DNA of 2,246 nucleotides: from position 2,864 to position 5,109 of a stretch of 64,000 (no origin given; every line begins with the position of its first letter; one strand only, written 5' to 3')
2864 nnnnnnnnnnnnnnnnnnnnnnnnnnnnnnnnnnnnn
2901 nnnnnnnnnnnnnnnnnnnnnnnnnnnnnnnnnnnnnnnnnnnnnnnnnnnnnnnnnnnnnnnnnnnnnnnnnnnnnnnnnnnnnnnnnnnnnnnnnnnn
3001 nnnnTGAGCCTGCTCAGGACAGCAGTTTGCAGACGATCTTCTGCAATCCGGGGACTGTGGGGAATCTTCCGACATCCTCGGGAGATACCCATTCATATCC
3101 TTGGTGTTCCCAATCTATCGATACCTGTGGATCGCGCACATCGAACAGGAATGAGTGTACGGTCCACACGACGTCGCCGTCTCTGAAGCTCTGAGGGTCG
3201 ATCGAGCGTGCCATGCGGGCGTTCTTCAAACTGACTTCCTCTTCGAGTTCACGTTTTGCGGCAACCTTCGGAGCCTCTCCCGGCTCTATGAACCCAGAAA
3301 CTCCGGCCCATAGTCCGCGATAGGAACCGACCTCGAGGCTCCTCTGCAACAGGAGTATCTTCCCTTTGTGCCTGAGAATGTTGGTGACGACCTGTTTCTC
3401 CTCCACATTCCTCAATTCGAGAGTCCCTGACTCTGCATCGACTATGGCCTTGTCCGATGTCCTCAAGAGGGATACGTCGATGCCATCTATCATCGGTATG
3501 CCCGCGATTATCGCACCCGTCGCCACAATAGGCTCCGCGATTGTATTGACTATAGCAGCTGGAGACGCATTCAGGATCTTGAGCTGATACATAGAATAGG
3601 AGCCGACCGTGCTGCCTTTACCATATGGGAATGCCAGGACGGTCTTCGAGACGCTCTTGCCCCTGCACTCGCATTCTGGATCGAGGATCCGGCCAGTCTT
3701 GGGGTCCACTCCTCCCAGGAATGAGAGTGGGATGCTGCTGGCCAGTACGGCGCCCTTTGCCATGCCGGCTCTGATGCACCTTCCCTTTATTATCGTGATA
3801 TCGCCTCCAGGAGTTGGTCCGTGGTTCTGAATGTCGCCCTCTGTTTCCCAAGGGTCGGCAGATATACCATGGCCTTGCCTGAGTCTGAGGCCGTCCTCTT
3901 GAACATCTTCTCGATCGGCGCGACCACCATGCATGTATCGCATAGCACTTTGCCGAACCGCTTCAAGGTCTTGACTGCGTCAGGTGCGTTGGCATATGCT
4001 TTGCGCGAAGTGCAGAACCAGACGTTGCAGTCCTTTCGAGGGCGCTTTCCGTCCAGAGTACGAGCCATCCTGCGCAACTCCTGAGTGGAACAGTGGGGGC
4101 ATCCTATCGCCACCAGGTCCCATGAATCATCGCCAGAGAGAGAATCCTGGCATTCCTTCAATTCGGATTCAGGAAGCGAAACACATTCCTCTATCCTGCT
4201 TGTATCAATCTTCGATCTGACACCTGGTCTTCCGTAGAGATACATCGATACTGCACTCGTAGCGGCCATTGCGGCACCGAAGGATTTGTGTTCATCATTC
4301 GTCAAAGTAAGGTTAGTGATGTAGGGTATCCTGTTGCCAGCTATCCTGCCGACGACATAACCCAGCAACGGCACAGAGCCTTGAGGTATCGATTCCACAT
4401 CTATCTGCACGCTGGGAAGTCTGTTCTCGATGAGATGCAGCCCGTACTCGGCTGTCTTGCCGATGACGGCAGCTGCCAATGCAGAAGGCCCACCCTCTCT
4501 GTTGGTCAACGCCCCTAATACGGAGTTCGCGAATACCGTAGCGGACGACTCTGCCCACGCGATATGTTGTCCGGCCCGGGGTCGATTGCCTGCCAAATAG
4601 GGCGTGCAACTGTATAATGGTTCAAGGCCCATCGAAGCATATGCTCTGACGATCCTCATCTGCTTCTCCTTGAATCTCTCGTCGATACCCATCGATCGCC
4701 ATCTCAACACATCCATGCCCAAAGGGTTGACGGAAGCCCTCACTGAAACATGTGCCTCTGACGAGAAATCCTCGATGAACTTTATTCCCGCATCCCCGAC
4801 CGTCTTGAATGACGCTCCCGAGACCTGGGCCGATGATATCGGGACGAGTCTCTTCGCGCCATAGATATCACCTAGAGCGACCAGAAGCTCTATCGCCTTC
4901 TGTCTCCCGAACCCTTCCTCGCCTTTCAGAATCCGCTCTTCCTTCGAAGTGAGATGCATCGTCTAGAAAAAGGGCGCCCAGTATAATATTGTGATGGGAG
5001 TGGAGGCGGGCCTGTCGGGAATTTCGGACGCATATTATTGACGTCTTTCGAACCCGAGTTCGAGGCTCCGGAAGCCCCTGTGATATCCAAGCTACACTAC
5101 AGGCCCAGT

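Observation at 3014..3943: Phosphomevalonate dehydratase small subunit fused to a Nudix hydrolase domain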

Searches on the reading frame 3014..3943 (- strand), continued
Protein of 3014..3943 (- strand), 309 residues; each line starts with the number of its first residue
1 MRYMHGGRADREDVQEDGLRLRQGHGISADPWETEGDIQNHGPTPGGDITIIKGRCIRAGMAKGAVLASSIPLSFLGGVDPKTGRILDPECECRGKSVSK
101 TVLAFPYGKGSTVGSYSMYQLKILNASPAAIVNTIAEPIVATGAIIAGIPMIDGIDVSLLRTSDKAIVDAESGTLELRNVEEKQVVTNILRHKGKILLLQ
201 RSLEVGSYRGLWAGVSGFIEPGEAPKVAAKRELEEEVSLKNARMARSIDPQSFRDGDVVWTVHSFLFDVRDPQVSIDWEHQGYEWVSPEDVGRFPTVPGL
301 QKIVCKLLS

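Call 26: fold_search(model_id=the predicted structure, library=pdb)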
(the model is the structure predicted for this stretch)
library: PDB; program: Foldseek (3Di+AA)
matches with E <= 10: 799; with E <= 0.001: 546
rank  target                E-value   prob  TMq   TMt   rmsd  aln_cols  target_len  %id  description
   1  7cnr_D                7.4e-18  1.00  0.40  0.95   0.7       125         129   58  Crystal structure of Thermococcus kodakaraensis aconitase X (apo-form) (released 2021-06-16)
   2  7cnr_B                1.7e-17  1.00  0.41  0.95   0.8       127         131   57  Crystal structure of Thermococcus kodakaraensis aconitase X (apo-form) (released 2021-06-16)
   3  7cnr_F                1.1e-16  1.00  0.40  0.96   0.8       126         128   57  Crystal structure of Thermococcus kodakaraensis aconitase X (apo-form) (released 2021-06-16)
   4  2hi6_MODEL_1_A        1.9e-13  1.00  0.39  0.89   1.6       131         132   40  Solution NMR structure of UPF0107 protein AF_0055, Northeast Structural Genomics Consortium Target GR101 (released 2006-08-29)
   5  3ees_A                2.6e-10  1.00  0.36  0.81   2.6       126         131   28  Structure of the RNA pyrophosphohydrolase BdRppH (released 2009-03-24)
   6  6dt3_A                3.5e-10  1.00  0.34  0.68   4.5       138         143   21  1.2 Angstrom Resolution Crystal Structure of Nucleoside Triphosphatase NudI from Klebsiella pneumoniae in Complex with (released 2018-06-27)
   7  3n77_A                4.4e-10  1.00  0.34  0.71   4.1       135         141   21  Crystal structure of Idp01880, putative NTP pyrophosphohydrolase of Salmonella typhimurium LT2 (released 2010-08-18)
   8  2rrk_MODEL_1_A        5.0e-10  1.00  0.37  0.76   3.2       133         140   27  Solution structure of the E. coli ORF135 protein (released 2012-01-18)
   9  3oga_B                6.7e-10  1.00  0.32  0.70   4.2       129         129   23  1.75 Angstrom resolution crystal structure of a putative NTP pyrophosphohydrolase (yfaO) from Salmonella typhimurium L (released 2010-10-06)
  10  6dt3_B                1.2e-09  1.00  0.35  0.70   4.1       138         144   20  1.2 Angstrom Resolution Crystal Structure of Nucleoside Triphosphatase NudI from Klebsiella pneumoniae in Complex with (released 2018-06-27)
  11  3eeu_A                1.4e-09  1.00  0.36  0.79   2.7       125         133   30  Structure of the RNA pyrophosphohydrolase BdRppH in complex with Holmium (released 2009-03-24)
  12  2gb5_B                1.5e-09  1.00  0.34  0.40  12.6       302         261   13  Crystal structure of NADH pyrophosphatase (EC 3.6.1.22) (1790429) from Escherichia coli K12 at 2.30 A resolution (released 2006-03-28)
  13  3oga_A                2.1e-09  1.00  0.34  0.72   3.4       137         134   21  1.75 Angstrom resolution crystal structure of a putative NTP pyrophosphohydrolase (yfaO) from Salmonella typhimurium L (released 2010-10-06)
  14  3grn_B                2.2e-09  1.00  0.37  0.79   2.4       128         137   23  CRYSTAL STRUCTURE OF MUTT PROTEIN FROM Methanosarcina mazei Go1 (released 2009-04-07)
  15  3ees_B                4.0e-09  1.00  0.35  0.79   2.6       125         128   29  Structure of the RNA pyrophosphohydrolase BdRppH (released 2009-03-24)
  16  3grn_A                4.0e-09  1.00  0.35  0.73   2.9       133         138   26  CRYSTAL STRUCTURE OF MUTT PROTEIN FROM Methanosarcina mazei Go1 (released 2009-04-07)
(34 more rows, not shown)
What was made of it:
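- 3410..3793 (-): AcnX swivel domain (residues 51-178), the PMDh small subunit proper. Foldseek TM 0.95, 58% identity (call 26).
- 3017..3388 (-): Nudix domain (residues 186-309). Fold matches BdRppH, NudI, NudG and M. mazei 3grn (call 26).
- On Nudix hydrolase superfamily: Foldseek probability 1.00 to many Nudix structures, TM up to 0.81 normalised to the target (call 26).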

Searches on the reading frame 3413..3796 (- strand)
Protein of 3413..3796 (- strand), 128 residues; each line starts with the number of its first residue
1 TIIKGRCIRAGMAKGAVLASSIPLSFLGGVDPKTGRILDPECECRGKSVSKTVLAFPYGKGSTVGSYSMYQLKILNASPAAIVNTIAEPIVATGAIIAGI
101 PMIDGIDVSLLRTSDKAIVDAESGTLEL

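Call 21: search_solved_structures(query=window:3413-3796:-, max_evalue=0.001, show_alignments=2)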
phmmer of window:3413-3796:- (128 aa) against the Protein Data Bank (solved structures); distinct sequences matched with E-value up to 0.001: 5.
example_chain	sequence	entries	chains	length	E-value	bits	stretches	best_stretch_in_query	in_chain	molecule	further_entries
7cnr_B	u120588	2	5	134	5.5e-39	136.3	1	3-128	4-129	UPF0107 protein TK1248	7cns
2hi6_A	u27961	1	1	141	4.7e-25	91.3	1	6-128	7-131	UPF0107 protein AF0055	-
7cnp_A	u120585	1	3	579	1.7e-13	54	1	5-103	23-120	cis-3-hydroxy-L-proline dehydratase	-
7d2r_A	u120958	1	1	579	1.7e-13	54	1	5-103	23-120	cis-3-hydroxy-L-proline dehydratase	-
7cnq_A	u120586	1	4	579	4.5e-13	52.6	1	5-103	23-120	cis-3-hydroxy-L-proline dehydratase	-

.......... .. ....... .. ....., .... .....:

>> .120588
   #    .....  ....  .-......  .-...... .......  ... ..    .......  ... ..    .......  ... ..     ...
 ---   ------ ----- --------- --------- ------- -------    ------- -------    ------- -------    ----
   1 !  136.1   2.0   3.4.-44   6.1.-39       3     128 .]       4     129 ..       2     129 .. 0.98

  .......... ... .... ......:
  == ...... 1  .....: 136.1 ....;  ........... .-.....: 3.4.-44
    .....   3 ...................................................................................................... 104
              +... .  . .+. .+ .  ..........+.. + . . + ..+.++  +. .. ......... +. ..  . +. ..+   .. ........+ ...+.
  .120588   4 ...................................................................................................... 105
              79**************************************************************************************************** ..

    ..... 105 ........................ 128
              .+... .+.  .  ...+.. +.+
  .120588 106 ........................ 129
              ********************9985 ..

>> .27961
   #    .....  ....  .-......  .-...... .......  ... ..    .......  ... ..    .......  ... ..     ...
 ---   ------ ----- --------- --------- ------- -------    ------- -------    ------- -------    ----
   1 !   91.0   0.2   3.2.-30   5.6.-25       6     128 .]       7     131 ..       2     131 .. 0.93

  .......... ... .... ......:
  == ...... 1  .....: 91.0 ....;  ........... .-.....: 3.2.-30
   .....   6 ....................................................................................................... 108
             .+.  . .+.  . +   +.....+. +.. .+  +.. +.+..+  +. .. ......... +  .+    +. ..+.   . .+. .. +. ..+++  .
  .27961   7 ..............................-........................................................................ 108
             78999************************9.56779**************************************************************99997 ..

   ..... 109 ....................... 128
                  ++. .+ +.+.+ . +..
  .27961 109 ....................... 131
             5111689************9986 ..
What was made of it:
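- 3014..3793 (-): Proposed real gene: PMDh small subunit fused to Nudix, 259 aa, from ATA (3793..3791) to the TGA stop (3016..3014). Homology to TK1248 residues 4-129 starts at this codon (call 21).
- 3410..3793 (-): 7cnr_B TK1248 E 5.5e-39 over its full length (call 21).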

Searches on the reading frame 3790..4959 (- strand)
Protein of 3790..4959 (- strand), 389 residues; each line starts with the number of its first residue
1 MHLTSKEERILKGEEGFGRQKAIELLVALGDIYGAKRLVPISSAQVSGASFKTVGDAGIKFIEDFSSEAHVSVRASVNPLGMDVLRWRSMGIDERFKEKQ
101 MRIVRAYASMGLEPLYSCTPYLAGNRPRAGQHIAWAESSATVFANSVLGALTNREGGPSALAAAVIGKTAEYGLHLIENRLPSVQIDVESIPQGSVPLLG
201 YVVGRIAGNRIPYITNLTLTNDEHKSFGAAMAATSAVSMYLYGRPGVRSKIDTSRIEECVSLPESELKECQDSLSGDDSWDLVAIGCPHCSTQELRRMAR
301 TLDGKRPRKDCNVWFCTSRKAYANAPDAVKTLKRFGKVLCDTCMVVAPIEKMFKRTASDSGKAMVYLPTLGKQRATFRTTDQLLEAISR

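Call 3: search_protein_families(library=pfam, proteins=[window:3790-4959:-], max_evalue=0.01)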
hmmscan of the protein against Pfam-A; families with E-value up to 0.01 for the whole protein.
window:3790-4959:- (389 aa): 1 family
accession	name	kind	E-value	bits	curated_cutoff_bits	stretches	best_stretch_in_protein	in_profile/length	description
PF04412.18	AcnX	-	1.8e-133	445.5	31.5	1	1-384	1-399/400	Aconitase X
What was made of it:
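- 3790..4959 (-): AcnX large subunit (PMDh-L), 389 aa, the translationally coupled partner. PF04412 E 1.8e-133 (call 3).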

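Call 4: search_protein_families(library=ncbifam, proteins=[window:3790-4959:-], max_evalue=0.01)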
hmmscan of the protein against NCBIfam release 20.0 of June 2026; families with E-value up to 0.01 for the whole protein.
window:3790-4959:- (389 aa): 1 family
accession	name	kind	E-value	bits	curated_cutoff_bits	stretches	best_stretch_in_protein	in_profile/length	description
NF051439.1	C3LHypDHLhpIPSEAE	equivalog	4e-68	230.2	700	1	2-386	145-542/555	cis-3-hydroxy-L-proline dehydratase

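Call 14: find_encoding_contigs(protein=window:3790-4959:-, flank=10000, max_places=4)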
Protein window:3790-4959:- (389 aa): 2 contigs read that carry it; 2 places shown.
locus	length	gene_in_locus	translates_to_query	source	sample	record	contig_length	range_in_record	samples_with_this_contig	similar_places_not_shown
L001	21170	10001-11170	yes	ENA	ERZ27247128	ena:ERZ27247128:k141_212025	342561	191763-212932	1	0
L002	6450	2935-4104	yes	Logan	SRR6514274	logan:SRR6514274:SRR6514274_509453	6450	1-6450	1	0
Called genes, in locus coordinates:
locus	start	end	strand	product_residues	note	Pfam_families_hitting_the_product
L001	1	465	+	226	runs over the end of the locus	-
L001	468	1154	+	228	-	PF23442:DUF7125, PF06745:ATPase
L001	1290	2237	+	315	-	PF01155:HypA (faint), PF12773:DZR (faint), PF13240:Zn_Ribbon_1 (faint)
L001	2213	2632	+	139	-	PF12840:HTH_20, PF13412:HTH_24 (faint)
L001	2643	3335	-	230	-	-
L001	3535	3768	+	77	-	-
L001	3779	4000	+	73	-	PF01037:AsnC_trans_reg (faint)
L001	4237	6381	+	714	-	PF03030:H_PPase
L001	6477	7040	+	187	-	PF03876:SHS2_Rpb7-N, PF00575:S1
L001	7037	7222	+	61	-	PF06093:Spt4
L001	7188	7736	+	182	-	PF04019:DUF359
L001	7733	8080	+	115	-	PF01282:Ribosomal_S24e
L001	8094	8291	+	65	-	PF01599:Ribosomal_S27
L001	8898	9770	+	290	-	PF00892:EamA, PF10639:TMEM234 (faint), PF00892:EamA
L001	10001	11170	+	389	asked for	PF04412:AcnX, PF28403:AcnX_2nd, PF28406:AcnX_3rd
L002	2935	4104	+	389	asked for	PF04412:AcnX, PF28403:AcnX_2nd, PF28406:AcnX_3rd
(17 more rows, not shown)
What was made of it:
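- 3014..3793 (-): The gene caller on the source contig starts at M61 (3763), giving 249 aa (call 14).
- Tried and rejected: Start at Met61, as the gene caller has it (call 14).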

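Call 22: search_solved_structures(query=window:3793-4959:-, max_evalue=0.001, show_alignments=1)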
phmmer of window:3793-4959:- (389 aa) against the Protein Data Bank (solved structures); distinct sequences matched with E-value up to 0.001: 4.
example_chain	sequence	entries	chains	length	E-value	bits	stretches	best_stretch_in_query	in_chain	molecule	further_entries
7cnr_A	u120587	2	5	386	6.1e-91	308.1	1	1-371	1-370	DUF521 domain-containing protein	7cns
7d2r_A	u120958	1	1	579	5e-46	160.3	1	2-379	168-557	cis-3-hydroxy-L-proline dehydratase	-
7cnp_A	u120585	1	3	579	2.6e-44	154.7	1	2-379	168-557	cis-3-hydroxy-L-proline dehydratase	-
7cnq_A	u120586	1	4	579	2.6e-44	154.7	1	2-379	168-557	cis-3-hydroxy-L-proline dehydratase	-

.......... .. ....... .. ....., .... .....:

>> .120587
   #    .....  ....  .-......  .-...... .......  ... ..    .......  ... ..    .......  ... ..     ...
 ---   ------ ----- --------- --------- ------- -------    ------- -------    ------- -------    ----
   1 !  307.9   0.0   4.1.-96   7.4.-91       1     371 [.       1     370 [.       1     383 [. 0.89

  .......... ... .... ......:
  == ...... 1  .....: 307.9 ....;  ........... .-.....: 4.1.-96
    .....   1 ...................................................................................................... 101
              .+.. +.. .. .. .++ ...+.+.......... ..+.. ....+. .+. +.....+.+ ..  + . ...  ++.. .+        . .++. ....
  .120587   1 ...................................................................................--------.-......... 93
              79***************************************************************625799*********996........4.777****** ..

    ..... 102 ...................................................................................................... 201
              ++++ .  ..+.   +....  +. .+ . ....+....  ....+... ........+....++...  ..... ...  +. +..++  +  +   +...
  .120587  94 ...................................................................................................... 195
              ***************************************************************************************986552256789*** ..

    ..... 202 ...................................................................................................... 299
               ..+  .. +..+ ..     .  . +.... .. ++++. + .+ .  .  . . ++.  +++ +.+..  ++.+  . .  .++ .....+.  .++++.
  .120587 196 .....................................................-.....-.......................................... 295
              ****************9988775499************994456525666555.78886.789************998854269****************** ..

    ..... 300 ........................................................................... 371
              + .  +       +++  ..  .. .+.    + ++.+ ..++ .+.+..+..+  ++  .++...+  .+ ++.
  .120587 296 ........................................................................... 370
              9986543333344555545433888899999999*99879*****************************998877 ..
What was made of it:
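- On AcnX type IIb / phosphomevalonate dehydratase small subunit: Cys110/283/342, Glu129, Ser130/131, Lys361, Tyr365 and Asn79 are conserved; Asn53 is Thr and Val49 is Ala (call 22).
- The large subunit keeps its cluster ligands and substrate residues (call 22).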
